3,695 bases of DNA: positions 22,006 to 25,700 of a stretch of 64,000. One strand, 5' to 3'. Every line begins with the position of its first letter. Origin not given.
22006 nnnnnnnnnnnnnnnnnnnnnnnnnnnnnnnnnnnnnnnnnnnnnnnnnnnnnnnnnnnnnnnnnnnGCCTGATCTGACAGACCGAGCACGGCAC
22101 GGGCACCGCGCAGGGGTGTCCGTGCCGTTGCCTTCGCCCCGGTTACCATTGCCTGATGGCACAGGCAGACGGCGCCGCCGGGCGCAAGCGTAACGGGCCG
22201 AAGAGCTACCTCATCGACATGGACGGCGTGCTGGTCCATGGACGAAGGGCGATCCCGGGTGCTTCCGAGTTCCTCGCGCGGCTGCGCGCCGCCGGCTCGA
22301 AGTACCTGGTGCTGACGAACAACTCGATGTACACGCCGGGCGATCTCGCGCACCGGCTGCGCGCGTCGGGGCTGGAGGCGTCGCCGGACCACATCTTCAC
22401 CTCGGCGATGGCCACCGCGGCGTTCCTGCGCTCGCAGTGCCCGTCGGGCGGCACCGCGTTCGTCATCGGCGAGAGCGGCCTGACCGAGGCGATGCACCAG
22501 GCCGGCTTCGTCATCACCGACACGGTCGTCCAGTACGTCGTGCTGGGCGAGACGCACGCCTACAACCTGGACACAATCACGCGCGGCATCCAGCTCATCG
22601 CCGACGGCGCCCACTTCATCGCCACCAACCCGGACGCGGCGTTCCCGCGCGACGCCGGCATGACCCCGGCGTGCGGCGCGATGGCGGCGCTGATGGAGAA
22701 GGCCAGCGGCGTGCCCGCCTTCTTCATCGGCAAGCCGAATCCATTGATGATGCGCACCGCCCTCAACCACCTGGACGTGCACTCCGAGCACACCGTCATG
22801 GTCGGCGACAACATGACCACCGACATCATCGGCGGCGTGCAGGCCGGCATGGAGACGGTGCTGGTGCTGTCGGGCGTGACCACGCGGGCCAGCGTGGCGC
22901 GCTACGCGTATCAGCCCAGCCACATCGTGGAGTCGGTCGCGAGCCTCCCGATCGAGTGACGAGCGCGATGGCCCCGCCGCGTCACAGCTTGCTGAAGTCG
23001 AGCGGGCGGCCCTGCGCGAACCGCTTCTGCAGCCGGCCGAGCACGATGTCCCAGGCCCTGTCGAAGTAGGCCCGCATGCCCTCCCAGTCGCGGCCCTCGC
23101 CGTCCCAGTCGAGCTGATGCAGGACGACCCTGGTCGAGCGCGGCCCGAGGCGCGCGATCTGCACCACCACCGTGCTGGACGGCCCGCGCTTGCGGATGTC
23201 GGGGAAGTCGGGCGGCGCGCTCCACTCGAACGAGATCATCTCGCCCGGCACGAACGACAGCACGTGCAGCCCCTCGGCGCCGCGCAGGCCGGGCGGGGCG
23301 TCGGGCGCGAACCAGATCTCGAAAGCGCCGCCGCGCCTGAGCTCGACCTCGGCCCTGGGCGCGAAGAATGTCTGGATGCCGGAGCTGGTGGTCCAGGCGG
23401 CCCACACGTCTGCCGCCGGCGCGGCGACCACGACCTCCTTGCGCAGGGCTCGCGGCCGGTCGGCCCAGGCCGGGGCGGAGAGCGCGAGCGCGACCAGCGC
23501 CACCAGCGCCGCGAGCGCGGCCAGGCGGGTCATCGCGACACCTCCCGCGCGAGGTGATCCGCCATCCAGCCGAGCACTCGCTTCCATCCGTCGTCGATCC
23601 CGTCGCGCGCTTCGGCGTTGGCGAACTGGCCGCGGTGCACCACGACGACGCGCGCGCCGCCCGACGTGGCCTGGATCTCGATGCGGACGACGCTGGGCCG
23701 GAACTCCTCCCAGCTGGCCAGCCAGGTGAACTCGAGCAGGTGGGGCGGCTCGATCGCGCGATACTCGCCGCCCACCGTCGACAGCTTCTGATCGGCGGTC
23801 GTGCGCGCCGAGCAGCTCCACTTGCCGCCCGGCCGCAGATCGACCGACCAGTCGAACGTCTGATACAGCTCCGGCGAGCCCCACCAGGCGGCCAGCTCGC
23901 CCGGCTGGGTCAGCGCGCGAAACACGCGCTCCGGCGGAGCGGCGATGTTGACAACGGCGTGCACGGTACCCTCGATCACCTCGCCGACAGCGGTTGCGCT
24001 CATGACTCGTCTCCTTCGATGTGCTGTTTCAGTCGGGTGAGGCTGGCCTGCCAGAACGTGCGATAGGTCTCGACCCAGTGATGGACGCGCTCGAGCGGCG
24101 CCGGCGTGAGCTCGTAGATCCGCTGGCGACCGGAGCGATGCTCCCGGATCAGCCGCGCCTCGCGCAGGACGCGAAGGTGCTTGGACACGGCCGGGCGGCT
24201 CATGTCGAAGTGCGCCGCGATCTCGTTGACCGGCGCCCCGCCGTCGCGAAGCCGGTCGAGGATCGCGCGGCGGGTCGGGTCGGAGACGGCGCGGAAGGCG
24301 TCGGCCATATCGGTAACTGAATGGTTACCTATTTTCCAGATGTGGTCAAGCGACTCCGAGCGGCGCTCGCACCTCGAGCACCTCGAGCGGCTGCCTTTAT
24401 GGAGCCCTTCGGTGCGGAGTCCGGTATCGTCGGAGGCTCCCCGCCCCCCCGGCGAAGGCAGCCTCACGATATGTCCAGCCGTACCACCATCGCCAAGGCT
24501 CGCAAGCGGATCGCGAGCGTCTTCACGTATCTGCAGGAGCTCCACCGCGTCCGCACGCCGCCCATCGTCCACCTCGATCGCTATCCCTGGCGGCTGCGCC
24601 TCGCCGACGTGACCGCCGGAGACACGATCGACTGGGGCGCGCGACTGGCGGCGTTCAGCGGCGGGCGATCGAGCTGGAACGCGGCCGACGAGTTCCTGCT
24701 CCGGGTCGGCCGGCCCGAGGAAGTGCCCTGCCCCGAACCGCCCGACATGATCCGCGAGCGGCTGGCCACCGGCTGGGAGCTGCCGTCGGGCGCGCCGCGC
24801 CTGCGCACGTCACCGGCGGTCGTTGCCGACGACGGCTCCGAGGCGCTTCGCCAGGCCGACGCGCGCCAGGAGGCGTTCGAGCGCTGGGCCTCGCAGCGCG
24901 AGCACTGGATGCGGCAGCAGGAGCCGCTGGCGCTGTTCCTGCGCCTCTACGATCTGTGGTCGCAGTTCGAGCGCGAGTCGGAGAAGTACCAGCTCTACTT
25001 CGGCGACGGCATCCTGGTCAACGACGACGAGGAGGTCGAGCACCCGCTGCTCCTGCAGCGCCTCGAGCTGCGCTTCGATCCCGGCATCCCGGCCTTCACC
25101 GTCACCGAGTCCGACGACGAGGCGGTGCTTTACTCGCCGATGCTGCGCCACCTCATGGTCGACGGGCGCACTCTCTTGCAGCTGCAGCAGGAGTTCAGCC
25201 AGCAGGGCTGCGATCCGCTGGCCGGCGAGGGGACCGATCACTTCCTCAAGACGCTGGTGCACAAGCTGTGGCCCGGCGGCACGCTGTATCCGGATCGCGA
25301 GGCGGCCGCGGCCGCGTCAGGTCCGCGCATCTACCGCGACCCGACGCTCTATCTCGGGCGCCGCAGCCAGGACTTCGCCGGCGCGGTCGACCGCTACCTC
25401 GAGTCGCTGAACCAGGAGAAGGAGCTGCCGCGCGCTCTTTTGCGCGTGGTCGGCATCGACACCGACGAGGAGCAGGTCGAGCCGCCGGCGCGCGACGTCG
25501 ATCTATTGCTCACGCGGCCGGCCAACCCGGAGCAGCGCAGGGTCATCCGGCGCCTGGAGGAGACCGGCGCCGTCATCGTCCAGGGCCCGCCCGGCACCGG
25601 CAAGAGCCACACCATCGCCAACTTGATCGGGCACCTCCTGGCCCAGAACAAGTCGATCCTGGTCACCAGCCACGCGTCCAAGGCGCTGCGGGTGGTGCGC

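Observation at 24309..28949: Stand-alone giant SF1 helicase fused to a DUF559/Vsr-like nuclease: candidate single-gene defence factor divergent from an ArsR-controlled operon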

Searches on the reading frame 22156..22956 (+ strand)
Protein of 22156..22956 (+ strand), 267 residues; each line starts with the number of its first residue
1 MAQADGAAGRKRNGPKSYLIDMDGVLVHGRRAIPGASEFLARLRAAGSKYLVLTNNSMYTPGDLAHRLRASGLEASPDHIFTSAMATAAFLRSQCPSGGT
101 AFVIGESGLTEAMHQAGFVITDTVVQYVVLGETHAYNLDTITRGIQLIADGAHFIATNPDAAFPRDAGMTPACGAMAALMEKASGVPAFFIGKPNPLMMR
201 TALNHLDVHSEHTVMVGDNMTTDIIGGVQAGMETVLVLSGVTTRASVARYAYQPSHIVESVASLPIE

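Call 9: search_protein_families(library=pfam, proteins=[window:22156-22956:+], max_evalue=0.001)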
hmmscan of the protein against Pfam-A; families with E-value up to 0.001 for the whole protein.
window:22156-22956:+ (267 aa): 4 families
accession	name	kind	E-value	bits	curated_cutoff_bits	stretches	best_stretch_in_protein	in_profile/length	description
PF13344.12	Hydrolase_6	-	4.5e-29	100.9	27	1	19-118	2-100/101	Haloacid dehalogenase-like hydrolase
PF13242.12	Hydrolase_like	-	7.5e-27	93.5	22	1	191-263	2-74/75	HAD-hyrolase-like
PF00702.32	Hydrolase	-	1.8e-15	58.3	26.4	1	18-231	4-191/191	haloacid dehalogenase-like hydrolase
PF13419.12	HAD_2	-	3.4e-10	40.8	23.8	1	181-237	123-178/178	Haloacid dehalogenase-like hydrolase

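Call 96: search_protein_families(library=padloc, proteins=[window:22156-22956:+], max_evalue=0.00001)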
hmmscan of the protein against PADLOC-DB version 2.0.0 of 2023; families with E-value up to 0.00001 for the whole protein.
window:22156-22956:+ (267 aa): 0 families

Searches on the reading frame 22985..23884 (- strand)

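Call 9: search_protein_families(library=pfam, proteins=[window:22985-23884:-], max_evalue=0.001)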
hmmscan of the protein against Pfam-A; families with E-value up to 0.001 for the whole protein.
window:22985-23884:- (300 aa): 1 family
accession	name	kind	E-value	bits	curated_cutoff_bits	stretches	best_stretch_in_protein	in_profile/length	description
PF08327.17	AHSA1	-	1.5e-12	48.2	22.1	1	155-288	2-123/125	Activator of Hsp90 ATPase homolog 1-like protein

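Call 96: search_protein_families(library=padloc, proteins=[window:22985-23884:-], max_evalue=0.00001)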
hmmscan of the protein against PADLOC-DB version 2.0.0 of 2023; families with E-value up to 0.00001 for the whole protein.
window:22985-23884:- (300 aa): 0 families

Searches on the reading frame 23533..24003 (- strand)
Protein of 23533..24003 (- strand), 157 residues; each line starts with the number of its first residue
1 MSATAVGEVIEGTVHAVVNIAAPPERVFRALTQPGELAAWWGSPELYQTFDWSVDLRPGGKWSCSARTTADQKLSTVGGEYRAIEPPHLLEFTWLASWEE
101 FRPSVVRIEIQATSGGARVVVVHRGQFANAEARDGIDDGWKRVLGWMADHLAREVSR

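Call 9: search_protein_families(library=pfam, proteins=[window:23533-24003:-], max_evalue=0.001)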
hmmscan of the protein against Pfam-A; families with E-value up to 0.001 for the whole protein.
window:23533-24003:- (157 aa): 2 families
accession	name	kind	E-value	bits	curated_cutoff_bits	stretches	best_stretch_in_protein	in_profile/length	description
PF08327.17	AHSA1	-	4.4e-25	88.8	22.1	1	21-150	1-123/125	Activator of Hsp90 ATPase homolog 1-like protein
PF10604.15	Polyketide_cyc2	-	7.7e-08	33.2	27.4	1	13-152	3-138/142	Polyketide cyclase / dehydrase and lipid transport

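Call 96: search_protein_families(library=padloc, proteins=[window:23533-24003:-], max_evalue=0.00001)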
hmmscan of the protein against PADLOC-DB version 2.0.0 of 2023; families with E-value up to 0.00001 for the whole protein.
window:23533-24003:- (157 aa): 0 families

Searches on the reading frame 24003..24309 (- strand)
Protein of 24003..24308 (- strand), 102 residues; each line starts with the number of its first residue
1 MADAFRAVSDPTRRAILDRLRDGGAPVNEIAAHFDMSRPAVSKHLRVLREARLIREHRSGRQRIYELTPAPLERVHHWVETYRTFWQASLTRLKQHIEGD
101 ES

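Call 9: search_protein_families(library=pfam, proteins=[window:24003-24309:-], max_evalue=0.001)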
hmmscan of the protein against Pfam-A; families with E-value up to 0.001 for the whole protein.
window:24003-24309:- (102 aa): 0 families

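Call 11: search_protein_families(library=pfam, proteins=[window:24003-24308:-], max_evalue=0.01)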
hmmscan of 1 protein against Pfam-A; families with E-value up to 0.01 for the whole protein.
seq(102 aa): 15 families
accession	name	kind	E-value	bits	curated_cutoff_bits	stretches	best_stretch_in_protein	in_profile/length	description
PF12840.13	HTH_20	-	1.6e-15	57.2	27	1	9-56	2-50/51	Helix-turn-helix domain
PF01022.26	HTH_5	-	1.4e-14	54.1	22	1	10-55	1-46/47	Bacterial regulatory protein, arsR family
PF12802.13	MarR_2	-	2.6e-07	31.1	27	1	16-62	10-58/61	MarR family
PF13412.12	HTH_24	-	8.4e-07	28.9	21.9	1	10-55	2-48/48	Winged helix-turn-helix DNA-binding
PF25213.1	HVO_A0261_N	-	1.4e-06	28.6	35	1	11-70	11-66/86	HVO_A0261 N-terminal domain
PF09339.16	HTH_IclR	-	8.1e-06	26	22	1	15-56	7-50/52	IclR helix-turn-helix domain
PF21476.4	PF0610-like_N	-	1.2e-05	25.9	33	1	12-48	2-38/50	PF0610-like, N-terminal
PF13545.12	HTH_Crp_2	-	3.1e-05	24.3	27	1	28-73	26-68/70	Crp-like helix-turn-helix domain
PF13384.12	HTH_23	-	4.1e-05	23.7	24.6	1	11-45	5-38/50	Homeodomain-like domain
PF13518.12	HTH_28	-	8.3e-05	23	25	1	13-53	2-41/52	Helix-turn-helix domain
PF24033.1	DUF7342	-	0.00033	21.1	31.6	1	14-70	8-63/150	Family of unknown function (DUF7342)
PF24034.1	DUF7343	-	0.00052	20.2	27.6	1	19-64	13-58/62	Domain of unknown function (DUF7343)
PF08100.18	Dimerisation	-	0.0023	18.2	25.6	1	16-70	30-86/93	O-methyltransferase dimerisation domain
PF08279.18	HTH_11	-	0.0027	18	25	1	13-51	2-42/55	HTH domain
PF02082.26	Rrf2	-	0.0058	17.2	30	1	22-58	21-57/132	Iron-dependent Transcriptional regulator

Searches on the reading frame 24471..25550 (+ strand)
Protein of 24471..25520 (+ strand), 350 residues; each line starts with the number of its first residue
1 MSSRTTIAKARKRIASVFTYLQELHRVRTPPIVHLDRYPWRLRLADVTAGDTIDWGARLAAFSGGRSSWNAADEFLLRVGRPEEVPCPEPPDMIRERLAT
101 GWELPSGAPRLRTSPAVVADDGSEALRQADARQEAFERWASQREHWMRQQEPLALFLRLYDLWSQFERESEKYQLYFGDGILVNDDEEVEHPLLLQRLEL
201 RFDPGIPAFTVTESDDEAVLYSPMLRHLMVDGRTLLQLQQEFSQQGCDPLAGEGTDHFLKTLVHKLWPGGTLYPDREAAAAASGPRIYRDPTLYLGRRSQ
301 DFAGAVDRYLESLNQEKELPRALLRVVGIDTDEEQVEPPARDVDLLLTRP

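Call 34: predict_structure(alignment_id=A3)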
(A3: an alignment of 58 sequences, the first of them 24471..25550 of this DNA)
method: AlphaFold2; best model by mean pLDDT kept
length: 360 residues; sequences in the alignment: 58
mean_pLDDT: 85.0   pTM: 0.73
mean pLDDT of the five models: 85.0, 84.6, 83.5, 82.8, 81.7
residues with pLDDT >= 90: 164; 70-90: 140; 50-70: 55; < 50: 1
segments of 3 or more residues with pLDDT < 50: none
pLDDT, mean of each block of 10 residues (from residue 1): 74 86 70 89 91 90 69 86 93 91 87 70 82 94 93 95 90 92 92 95 95 92 88 89 87 87 94 95 93 87 74 83 78 59 65 67
secondary structure, 60 per line:
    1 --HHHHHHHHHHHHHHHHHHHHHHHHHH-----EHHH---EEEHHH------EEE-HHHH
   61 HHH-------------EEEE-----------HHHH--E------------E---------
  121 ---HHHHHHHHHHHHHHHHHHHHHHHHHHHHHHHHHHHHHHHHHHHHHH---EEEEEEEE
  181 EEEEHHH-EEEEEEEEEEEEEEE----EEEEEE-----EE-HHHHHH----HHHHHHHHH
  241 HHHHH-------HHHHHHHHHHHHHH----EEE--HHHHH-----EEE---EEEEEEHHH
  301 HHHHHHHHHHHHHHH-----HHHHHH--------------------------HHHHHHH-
elements in order: H3-28 E41-43 E53-55 H57-63 E77-80 H92-95 H124-169 E173-184 E189-203 E208-213 H222-227 H232-245 H253-266 E271-273 H276-280 E286-288 E292-297 H298-315 H321-326 H353-359

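Call 77: search_protein_representatives(protein=window:24471-25520:+)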
Query: 350 residues. Proteins with E-value up to 0.001 (for the whole library): 801; up to 1e-10: 520; up to 1e-30: 171. The best 150 are listed.
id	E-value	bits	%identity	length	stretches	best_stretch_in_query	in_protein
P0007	5.6e-123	426.7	58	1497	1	2-350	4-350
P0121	2.7e-80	286.3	44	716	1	6-349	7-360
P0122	2.7e-77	276.5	45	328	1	6-325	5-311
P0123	5.9e-76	272.1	44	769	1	4-349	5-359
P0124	1.7e-75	270.5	42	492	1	2-350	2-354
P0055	3.8e-64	233.2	38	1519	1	5-349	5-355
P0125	7.8e-61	222.3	40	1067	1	6-350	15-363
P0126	1.1e-60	221.9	41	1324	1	7-348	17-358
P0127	9.9e-59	215.4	43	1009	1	73-349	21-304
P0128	2.8e-57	210.6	38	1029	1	10-332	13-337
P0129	1.2e-54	202.0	38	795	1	7-335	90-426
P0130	2.9e-54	200.7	39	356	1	6-336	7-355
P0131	2.6e-53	197.6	49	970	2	149-350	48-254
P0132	4.1e-53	196.9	36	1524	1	4-333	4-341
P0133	4.9e-53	196.7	43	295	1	6-300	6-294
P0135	9.8e-52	192.4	37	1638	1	8-331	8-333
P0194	2.7e-38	148.2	36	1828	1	5-350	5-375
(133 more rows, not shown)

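Call 89: search_protein_families(library=padloc, proteins=[P0194, P0135], max_evalue=1e-20)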
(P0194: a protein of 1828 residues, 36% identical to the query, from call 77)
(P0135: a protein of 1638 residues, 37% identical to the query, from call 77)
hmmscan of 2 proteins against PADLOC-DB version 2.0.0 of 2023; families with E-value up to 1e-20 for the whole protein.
P0194 (1828 aa): 4 families
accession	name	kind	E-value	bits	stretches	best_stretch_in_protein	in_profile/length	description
PDLC05009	PDC-S37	-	2.1e-62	209.4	1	865-1797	726-1540/1550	-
PDLC03924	MkoC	-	6.2e-33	112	1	960-1331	560-943/1136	-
PDLC02194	Hhe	-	7.6e-29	97.6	0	1079-1465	1379-1781/1911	-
PDLC03920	MkoA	-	2.3e-28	97.1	0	1077-1367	788-1103/1112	-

P0135 (1638 aa): 4 families
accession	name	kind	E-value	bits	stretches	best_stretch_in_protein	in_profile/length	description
PDLC05009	PDC-S37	-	2.3e-61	205.9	1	1045-1500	917-1376/1550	-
PDLC02194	Hhe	-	3.6e-31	105.3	1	1022-1454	1337-1782/1911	-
PDLC03924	MkoC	-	1.8e-30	103.8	1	1064-1318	669-945/1136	-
PDLC03920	MkoA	-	1.7e-26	90.8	0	1062-1348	786-1096/1112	-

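Call 101: search_solved_structures(query=A6, max_evalue=5, show_alignments=1)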
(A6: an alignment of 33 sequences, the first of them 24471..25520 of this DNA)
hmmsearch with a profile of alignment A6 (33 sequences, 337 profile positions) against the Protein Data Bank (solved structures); distinct sequences matched with E-value up to 5: 0.

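Call 102: search_protein_families(library=pfam, alignment_id=A6, max_evalue=1)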
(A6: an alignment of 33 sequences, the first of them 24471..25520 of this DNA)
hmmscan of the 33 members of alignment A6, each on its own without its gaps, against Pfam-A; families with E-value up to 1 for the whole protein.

A. member 1, window:24471-25520:+ (350 aa): 0 families

B. families by the number of members that match (of 33 scanned): 16 families
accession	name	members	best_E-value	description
PF13195.11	DUF4011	5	0.0034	Protein of unknown function (DUF4011)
PF03958.22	Secretin_N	3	0.027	Bacterial type II/III secretion system short domain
PF22472.1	Ago_N_2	2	0.08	Argonaute, N-terminal domain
PF01782.24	RimM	2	0.092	RimM N-terminal domain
PF13259.11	clamp_Gag1-like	1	0.02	Gag1-like, clamp domain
PF03711.20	OKR_DC_1_C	1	0.022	Orn/Lys/Arg decarboxylase, C-terminal domain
PF14164.11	YqzH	1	0.04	YqzH-like protein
PF19832.4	DUF6313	1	0.047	Family of unknown function (DUF6313)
PF03960.21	ArsC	1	0.055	ArsC family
PF14030.11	DUF4245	1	0.057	Protein of unknown function (DUF4245)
PF19130.5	DUF5813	1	0.066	Family of unknown function (DUF5813)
PF25693.1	Phage_Y01A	1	0.13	Bacteriophage T4-like Y01A protein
PF19758.4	DUF6245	1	0.2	Family of unknown function (DUF6245)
PF10805.13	DUF2730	1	0.2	Protein of unknown function (DUF2730)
PF16875.11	Glyco_hydro_36N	1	0.21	Glycosyl hydrolase family 36 N-terminal domain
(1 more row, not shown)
